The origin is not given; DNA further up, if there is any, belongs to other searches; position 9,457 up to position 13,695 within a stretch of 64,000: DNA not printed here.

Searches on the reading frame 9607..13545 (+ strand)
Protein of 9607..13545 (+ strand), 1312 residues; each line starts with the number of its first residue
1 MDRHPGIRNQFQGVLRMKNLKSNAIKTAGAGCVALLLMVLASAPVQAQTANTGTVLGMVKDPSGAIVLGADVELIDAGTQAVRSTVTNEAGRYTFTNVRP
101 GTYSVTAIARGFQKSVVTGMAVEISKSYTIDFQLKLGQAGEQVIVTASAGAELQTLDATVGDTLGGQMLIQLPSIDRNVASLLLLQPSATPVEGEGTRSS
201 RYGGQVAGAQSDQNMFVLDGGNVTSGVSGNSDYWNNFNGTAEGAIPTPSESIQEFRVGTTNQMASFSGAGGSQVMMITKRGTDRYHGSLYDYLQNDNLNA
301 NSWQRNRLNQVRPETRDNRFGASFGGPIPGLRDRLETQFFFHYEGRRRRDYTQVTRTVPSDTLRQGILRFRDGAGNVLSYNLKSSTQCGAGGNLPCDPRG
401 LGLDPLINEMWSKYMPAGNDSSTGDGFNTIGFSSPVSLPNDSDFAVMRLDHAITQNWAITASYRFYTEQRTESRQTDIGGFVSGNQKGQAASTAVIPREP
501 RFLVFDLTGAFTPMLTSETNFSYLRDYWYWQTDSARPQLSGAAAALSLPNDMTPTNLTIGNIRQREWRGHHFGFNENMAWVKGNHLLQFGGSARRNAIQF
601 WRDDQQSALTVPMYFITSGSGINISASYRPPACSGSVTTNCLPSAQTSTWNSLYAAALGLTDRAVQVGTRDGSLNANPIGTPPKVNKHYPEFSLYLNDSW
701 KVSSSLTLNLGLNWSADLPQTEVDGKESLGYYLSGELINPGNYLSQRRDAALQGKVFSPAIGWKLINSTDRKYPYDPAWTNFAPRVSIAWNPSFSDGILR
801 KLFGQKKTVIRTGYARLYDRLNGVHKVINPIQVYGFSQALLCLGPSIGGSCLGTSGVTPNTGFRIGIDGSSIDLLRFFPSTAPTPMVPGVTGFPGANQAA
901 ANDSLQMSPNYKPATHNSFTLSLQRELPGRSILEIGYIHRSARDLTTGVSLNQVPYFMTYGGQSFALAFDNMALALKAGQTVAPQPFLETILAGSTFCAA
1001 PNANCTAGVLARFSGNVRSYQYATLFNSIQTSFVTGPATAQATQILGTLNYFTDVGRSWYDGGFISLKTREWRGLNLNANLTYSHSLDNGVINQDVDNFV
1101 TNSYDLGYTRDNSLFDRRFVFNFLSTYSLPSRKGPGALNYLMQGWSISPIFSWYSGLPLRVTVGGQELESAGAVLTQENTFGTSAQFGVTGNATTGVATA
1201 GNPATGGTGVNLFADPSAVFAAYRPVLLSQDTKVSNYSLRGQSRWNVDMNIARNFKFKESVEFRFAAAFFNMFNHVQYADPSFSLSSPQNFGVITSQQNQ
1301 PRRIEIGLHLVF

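Call 36: search_protein_families(library=pfam, proteins=[window:9607-13545:+], max_evalue=0.00001)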
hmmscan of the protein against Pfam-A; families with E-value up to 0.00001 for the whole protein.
window:9607-13545:+ (1312 aa): 3 families
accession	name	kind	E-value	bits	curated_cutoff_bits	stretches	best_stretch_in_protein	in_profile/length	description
PF25183.1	OMP_b-brl_4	-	2.5e-119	400.5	30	1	277-1304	1-837/838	Outer membrane beta barrel domain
PF13620.12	CarboxypepD_reg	-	1.8e-19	70.3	32.3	1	54-135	1-82/82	Carboxypeptidase regulatory-like domain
PF17210.9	SdrD_B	-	3.2e-07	31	29.7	1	62-111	19-69/112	SdrD B-like domain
